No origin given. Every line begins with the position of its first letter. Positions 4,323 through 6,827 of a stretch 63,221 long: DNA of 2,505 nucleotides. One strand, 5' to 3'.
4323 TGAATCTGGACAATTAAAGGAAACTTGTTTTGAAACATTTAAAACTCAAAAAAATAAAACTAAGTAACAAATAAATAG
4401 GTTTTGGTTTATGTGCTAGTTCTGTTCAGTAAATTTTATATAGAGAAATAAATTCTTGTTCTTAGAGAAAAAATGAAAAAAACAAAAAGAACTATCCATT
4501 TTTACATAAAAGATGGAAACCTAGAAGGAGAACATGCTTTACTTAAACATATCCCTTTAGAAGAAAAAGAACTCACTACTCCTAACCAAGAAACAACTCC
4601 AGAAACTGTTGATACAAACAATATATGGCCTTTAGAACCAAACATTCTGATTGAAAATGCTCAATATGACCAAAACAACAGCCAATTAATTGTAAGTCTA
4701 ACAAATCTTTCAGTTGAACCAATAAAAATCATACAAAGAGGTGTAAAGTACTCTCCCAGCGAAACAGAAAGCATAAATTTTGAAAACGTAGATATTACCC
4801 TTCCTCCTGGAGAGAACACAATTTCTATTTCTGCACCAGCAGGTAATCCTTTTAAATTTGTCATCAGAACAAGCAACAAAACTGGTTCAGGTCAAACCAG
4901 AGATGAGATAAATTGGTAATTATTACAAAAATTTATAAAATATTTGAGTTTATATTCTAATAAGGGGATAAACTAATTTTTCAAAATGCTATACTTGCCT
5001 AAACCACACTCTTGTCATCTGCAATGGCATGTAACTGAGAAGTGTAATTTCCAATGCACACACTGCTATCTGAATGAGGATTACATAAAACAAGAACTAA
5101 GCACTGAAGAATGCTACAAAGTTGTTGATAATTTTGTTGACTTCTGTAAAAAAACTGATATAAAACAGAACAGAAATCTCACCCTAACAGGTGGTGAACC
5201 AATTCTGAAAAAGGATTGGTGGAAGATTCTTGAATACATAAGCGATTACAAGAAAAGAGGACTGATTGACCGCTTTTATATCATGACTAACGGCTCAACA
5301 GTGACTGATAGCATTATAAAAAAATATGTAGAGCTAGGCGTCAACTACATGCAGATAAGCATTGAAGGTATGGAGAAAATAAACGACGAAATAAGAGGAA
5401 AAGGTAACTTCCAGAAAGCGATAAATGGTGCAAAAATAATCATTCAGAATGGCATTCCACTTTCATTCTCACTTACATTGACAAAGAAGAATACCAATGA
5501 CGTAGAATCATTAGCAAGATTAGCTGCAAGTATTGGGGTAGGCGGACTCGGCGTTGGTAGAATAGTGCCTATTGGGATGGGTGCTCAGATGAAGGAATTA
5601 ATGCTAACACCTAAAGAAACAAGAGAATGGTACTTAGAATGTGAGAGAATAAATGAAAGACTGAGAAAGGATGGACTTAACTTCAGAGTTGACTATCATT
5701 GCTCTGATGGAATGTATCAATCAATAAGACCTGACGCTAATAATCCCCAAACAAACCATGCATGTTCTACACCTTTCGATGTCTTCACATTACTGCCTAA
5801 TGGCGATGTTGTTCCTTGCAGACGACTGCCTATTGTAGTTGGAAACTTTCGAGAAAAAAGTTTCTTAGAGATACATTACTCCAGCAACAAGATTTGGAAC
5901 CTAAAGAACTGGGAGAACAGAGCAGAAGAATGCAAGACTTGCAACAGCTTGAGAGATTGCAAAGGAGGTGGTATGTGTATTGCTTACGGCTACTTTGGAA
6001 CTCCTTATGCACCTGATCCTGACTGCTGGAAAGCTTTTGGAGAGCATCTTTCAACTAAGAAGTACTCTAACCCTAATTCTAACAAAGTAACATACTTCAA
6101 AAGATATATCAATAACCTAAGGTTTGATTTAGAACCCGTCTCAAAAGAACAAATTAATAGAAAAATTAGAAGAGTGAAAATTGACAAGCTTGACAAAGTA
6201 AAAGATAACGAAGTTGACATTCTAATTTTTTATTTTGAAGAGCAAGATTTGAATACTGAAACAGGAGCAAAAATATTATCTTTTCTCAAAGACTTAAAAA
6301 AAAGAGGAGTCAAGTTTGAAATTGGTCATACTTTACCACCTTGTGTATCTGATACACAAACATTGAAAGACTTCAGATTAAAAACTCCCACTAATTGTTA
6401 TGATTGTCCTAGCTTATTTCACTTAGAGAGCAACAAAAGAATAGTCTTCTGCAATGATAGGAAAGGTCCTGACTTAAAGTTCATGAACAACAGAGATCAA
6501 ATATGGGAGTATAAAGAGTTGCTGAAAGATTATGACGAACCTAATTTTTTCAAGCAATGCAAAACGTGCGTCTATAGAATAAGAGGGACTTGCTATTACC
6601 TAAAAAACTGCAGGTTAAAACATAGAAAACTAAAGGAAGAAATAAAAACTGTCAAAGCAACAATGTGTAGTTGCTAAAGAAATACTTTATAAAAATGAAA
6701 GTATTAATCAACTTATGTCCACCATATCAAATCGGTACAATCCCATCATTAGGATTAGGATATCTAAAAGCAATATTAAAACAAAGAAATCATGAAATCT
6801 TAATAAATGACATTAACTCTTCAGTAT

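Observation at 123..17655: Radical-SAM super-cluster: nine rSAM genes, two HxsD-like genes and three glycosyltransferases in 17.6 kb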

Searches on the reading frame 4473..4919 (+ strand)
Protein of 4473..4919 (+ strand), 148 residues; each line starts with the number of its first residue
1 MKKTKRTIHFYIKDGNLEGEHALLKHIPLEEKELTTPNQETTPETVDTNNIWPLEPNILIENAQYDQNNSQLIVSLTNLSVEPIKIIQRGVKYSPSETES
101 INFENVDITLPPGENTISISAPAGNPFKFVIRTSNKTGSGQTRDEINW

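Call 4: search_protein_families(library=pfam, proteins=[window:4473-4919:+], max_evalue=0.01)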
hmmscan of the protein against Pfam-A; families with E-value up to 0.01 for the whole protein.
window:4473-4919:+ (148 aa): 0 families

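Call 6: search_protein_families(library=ncbifam, proteins=[window:4473-4919:+], max_evalue=0.01)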
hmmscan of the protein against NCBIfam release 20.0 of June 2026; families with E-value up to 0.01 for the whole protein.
window:4473-4919:+ (148 aa): 0 families

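Call 37: find_homologous_proteins(query=A1, max_evalue=0.001)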
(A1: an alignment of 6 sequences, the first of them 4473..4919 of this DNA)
Query A1 (6 sequences) (148 aa, profile of the alignment): 16 proteins with E <= 0.001 among 464 candidates.
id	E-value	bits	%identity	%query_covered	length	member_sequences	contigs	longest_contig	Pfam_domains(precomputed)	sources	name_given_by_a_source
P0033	1.1e-59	218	41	99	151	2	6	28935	-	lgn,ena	-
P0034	6.5e-59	216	41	86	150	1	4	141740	-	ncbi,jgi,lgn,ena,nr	ncbi:MAG: hypothetical protein KJ583_02105 [Nanoarchaeota archaeon]|nr:hypothetical protein [Nanoarc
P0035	5.8e-58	213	100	100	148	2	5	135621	-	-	-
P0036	7.3e-58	213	42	98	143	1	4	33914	-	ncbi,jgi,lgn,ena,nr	ncbi:MAG: hypothetical protein ABIC91_01520 [Nanoarchaeota archaeon]|nr:hypothetical protein [Nanoar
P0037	4.1e-51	191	50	99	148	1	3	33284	-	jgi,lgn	-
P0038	9.9e-51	189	47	97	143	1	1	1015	-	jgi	-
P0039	4.9e-50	187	42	99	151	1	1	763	-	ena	-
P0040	5.0e-50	187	31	89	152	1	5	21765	-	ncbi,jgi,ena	-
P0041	5.7e-50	187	46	99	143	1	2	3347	-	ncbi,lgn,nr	ncbi:MAG: hypothetical protein KKF89_04400 [Nanoarchaeota archaeon]|nr:hypothetical protein [Nanoarc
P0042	1.1e-49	186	49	99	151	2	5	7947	-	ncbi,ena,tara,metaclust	tara:strand:- start:909 stop:1364 length:456 start_codon:yes stop_codon:yes gene_type:complete|metac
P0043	7.5e-48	180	47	100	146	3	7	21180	-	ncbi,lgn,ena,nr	ncbi:hypothetical protein H8D36_07055 [archaeon]|nr:hypothetical protein [archaeon]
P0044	1.4e-46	176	41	100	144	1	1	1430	-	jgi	-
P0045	1.9e-46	175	51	89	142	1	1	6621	-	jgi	jgi:hypothetical protein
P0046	3.4e-46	175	46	99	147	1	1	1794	-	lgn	-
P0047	4.5e-41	158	52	66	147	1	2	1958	-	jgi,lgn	-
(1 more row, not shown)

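Call 49: predict_structure(alignment_id=A5)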
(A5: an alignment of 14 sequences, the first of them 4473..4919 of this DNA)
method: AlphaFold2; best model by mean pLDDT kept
length: 148 residues; sequences in the alignment: 14
mean_pLDDT: 74.3   pTM: 0.55
mean pLDDT of the five models: 74.3, 73.8, 71.9, 72.0, 71.3
residues with pLDDT >= 90: 52; 70-90: 36; 50-70: 37; < 50: 23
segments of 3 or more residues with pLDDT < 50: 34-49
pLDDT, mean of each block of 10 residues (from residue 1): 53 55 54 49 46 82 91 93 93 86 91 94 89 81 56
secondary structure, 60 per line:
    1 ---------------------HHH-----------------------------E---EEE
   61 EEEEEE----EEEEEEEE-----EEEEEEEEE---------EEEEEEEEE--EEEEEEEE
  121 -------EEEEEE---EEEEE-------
elements in order: E58-66 E71-78 E84-92 E102-110 E113-120 E128-133 E137-141

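Call 61: search_protein_families(library=ncbifam, alignment_id=A5, max_evalue=10)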
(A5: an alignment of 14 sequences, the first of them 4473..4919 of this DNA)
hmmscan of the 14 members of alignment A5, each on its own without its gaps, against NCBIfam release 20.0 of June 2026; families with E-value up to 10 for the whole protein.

A. member 1, window:4473-4919:+ (148 aa): 0 families

B. families by the number of members that match (of 14 scanned): 3 families
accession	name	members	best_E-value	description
TIGR02656.1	cyanin_plasto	1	0.043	plastocyanin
NF053669.1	bindosome_BasA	1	0.11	bindosome assembly system protein BasA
TIGR03071.1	couple_hipA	1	0.21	HipA N-terminal domain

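Call 68: fold_search(model_id=the predicted structure, library=pdb)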
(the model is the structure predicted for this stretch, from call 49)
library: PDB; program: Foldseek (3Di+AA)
matches with E <= 10: 1515; with E <= 0.001: 1
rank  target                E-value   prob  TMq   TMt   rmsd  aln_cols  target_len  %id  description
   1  8fk7_A                9.3e-04  1.00  0.43  0.46   3.7        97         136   13  Structure of the Pyrobaculum calidifontis flagellar-like archaeal type IV pilus (released 2023-06-28)
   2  5fce_B                4.3e-03  1.00  0.40  0.48   4.4       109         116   12  The crystal structure of the ligand binding region of Serine-glutamate repeat protein A (SgrA) of Enterococcus faecium (released 2016-07-06)
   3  8rjc_5                5.0e-03  0.99  0.32  0.28   6.3       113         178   17  Structure of the rabbit 80S ribosome stalled on a 2-TMD rhodopsin intermediate in complex with Sec61-TRAP, open confor (released 2024-01-24)
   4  5fce_A                6.2e-03  1.00  0.39  0.47   4.4       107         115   12  The crystal structure of the ligand binding region of Serine-glutamate repeat protein A (SgrA) of Enterococcus faecium (released 2016-07-06)
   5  9n9j_5                6.2e-03  1.00  0.35  0.36  21.5       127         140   13  Structure of a GRP94 folding intermediate engaged with a CCDC134- and FKBP11-bound secretory translocon (released 2025-11-19)
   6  8b5l_q                9.1e-03  0.97  0.29  0.29   6.1       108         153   18  Cryo-EM structure of ribosome-Sec61-TRAP (TRanslocon Associated Protein) translocon complex (released 2023-03-01)
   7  8j9f_C                1.0e-02  0.97  0.28  0.08   8.8       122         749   14  Structure of STG-hydrolyzing beta-glucosidase 1 (PSTG1) (released 2024-04-10)
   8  9gy2_B                1.4e-02  1.00  0.36  0.10   4.8        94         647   20  Non-Hemolytic Phospholipase C (PLC N) (released 2025-10-15)
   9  8j9f_A                1.4e-02  0.97  0.29  0.08   9.1       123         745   14  Structure of STG-hydrolyzing beta-glucosidase 1 (PSTG1) (released 2024-04-10)
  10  7ms2_A                1.7e-02  0.99  0.30  0.08   6.4       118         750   18  Three-dimensional structure of a GH3 Beta-glucosidase from Clostridium thermocellum in complex with glycerol (released 2022-05-18)
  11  8xrt_B                1.7e-02  0.99  0.31  0.08   7.4       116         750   14  The crystal structure of a GH3 enzyme CcBgl3B (released 2024-04-10)
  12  9gy2_A                1.9e-02  1.00  0.36  0.11   4.8        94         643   20  Non-Hemolytic Phospholipase C (PLC N) (released 2025-10-15)
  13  7ms2_B                2.2e-02  0.95  0.28  0.08   6.4       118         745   18  Three-dimensional structure of a GH3 Beta-glucosidase from Clostridium thermocellum in complex with glycerol (released 2022-05-18)
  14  7zgz_Y                2.2e-02  0.77  0.26  0.08  10.9       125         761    9  Crystal structure of beta-xylosidase from Thermotoga maritima in complex with methyl-beta-D-xylopyranoside hydrolysed  (released 2023-04-19)
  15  8va7_A                2.3e-02  0.98  0.32  0.09   6.5       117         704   11  Crystal structure of CapGH3a enzyme retrieved from capybara gut metagenome (released 2024-10-23)
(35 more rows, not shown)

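Call 82: search_protein_families(library=padloc, proteins=[window:4473-4919:+], max_evalue=0.001)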
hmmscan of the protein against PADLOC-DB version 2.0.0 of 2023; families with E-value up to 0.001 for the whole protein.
window:4473-4919:+ (148 aa): 0 families

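Call 86: search_protein_representatives(alignment_id=A5)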
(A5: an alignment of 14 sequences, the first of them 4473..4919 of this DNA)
Query: 14 sequences, 147 profile positions. Proteins with E-value up to 0.001 (for the whole library): 12; up to 1e-10: 12; up to 1e-30: 11. The best 12 are listed.
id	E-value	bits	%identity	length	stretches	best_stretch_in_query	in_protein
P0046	1.6e-59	216.3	-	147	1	1-147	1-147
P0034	8.1e-58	210.8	-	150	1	4-147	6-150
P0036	7.5e-54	197.9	-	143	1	5-147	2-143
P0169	1.8e-45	170.7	-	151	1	3-147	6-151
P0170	4.0e-44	166.4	-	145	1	7-147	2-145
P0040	2.2e-41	157.5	-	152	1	1-147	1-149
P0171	5.3e-39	149.7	-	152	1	1-147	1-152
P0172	6.4e-37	143.0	-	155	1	3-147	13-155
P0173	7.5e-35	136.3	-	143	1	6-147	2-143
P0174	5.0e-33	130.4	-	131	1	20-147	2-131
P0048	2.5e-32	128.1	-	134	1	20-147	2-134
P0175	5.9e-16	75.0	-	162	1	45-147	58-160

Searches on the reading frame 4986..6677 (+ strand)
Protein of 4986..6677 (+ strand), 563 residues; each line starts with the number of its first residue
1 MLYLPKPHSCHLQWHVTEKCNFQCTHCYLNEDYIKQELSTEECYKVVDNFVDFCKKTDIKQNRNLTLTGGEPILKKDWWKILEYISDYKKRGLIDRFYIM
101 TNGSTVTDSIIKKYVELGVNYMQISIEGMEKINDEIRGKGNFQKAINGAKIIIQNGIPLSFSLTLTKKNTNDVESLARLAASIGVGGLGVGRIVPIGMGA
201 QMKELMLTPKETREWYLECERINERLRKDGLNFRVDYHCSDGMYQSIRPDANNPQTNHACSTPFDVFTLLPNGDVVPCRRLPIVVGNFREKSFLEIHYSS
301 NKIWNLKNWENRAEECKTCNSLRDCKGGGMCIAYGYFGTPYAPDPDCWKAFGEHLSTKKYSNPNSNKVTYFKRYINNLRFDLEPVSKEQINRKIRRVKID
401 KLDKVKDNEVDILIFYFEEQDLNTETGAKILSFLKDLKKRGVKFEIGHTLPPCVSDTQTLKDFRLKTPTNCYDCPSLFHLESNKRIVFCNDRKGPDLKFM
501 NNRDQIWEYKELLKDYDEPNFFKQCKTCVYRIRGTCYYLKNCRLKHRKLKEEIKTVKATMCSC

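Call 4: search_protein_families(library=pfam, proteins=[window:4986-6677:+], max_evalue=0.01)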
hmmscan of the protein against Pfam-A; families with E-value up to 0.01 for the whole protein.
window:4986-6677:+ (563 aa): 3 families
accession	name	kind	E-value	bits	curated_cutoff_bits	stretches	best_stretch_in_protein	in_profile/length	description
PF04055.27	Radical_SAM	-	1.1e-22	81.5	29.5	1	16-179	3-165/166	Radical SAM superfamily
PF13186.11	SPASM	-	1.3e-08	35.5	21.5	1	260-320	1-67/67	Iron-sulfur cluster-binding domain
PF13353.11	Fer4_12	-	4.6e-08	33.9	22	1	17-129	12-116/137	4Fe-4S single cluster domain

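Call 6: search_protein_families(library=ncbifam, proteins=[window:4986-6677:+], max_evalue=0.01)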
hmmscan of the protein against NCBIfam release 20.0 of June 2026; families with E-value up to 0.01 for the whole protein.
window:4986-6677:+ (563 aa): 65 families (the best 25 are shown)
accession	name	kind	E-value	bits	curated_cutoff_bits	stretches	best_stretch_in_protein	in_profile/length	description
TIGR04340.1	rSAM_ACGX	hypoth_equivalog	2.1e-45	155.5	400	1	11-350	4-340/341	radical SAM/SPASM domain protein, ACGX system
TIGR04082.1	rSAM_for_selen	equivalog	1e-42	146.6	350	1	11-335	200-502/516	thio(seleno)oxazole modification radical SAM maturase SbtM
TIGR03962.1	mycofact_rSAM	equivalog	9.9e-37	126.9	265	1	12-353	14-337/339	mycofactocin radical SAM maturase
TIGR04545.1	rSAM_ahbD_hemeb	equivalog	3.3e-36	125.4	500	1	13-347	3-335/339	heme b synthase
TIGR04055.1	rSAM_NirJ2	equivalog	1e-35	123.9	500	1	13-347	3-322/326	putative heme d1 biosynthesis radical SAM protein NirJ2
TIGR04053.2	TIGR04053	equivalog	1.1e-35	123.5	395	2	12-212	10-203/366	TIGR04053 family radical SAM/SPASM domain-containing protein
TIGR04347.1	pseudo_SAM_Halo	equivalog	7e-31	107.9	525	1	13-214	41-233/390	TIGR04347 family pseudo-SAM/SPASM protein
TIGR04303.1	GeoRSP_rSAM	equivalog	2.2e-30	106.3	400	1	12-348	7-325/325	GeoRSP system radical SAM/SPASM protein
TIGR04546.1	rSAM_ahbC_deAc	equivalog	2.6e-30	105.5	650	1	12-348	41-384/390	12,18-didecarboxysiroheme deacetylase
TIGR04250.1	SCM_rSAM_ScmE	equivalog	2.4e-29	102.4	400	1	14-351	7-350/358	SynChlorMet cassette radical SAM/SPASM protein ScmE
TIGR04133.1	rSAM_w_lipo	hypoth_equivalog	4e-29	101.7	425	1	11-331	25-333/350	TIGR04133 family radical SAM/SPASM protein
NF050035.1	rSAM_WgK_link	exception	6.8e-29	101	650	2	12-231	11-218/367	radical SAM/SPASM peptide maturase WgkB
TIGR04054.1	rSAM_NirJ1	equivalog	1.3e-28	99.7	650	1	12-249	38-268/387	putative heme d1 biosynthesis radical SAM protein NirJ1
TIGR04051.1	rSAM_NirJ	equivalog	4.8e-28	98.1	515.45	1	14-213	6-196/354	heme d1 biosynthesis radical SAM protein NirJ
TIGR04103.1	rSAM_nif11_3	equivalog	3.9e-27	94.9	725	1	11-339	6-335/412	nif11-class peptide radical SAM maturase 3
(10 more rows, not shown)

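Call 35: search_solved_structures(query=window:4986-6677:+, max_evalue=0.001)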
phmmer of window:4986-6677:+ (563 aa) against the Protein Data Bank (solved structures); distinct sequences matched with E-value up to 0.001: 2.
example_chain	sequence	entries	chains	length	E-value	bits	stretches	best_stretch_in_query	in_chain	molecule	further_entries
6efn_A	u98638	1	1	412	3.7e-15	58.5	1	7-201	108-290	Sporulation killing factor maturation protein SkfB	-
6c8v_A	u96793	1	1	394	3.6e-07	32.2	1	13-348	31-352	Coenzyme PQQ synthesis protein E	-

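Call 82: search_protein_families(library=padloc, proteins=[window:4986-6677:+], max_evalue=0.001)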
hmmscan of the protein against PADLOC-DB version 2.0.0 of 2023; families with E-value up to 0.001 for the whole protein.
window:4986-6677:+ (563 aa): 2 families
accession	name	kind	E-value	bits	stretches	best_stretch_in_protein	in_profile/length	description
PDLC02903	pVip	-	1.3e-20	72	1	12-150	2-124/257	Viperins not associated with kinases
PDLC02904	pVip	-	2.2e-14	51.6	1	12-197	5-179/262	Viperins associated with kinases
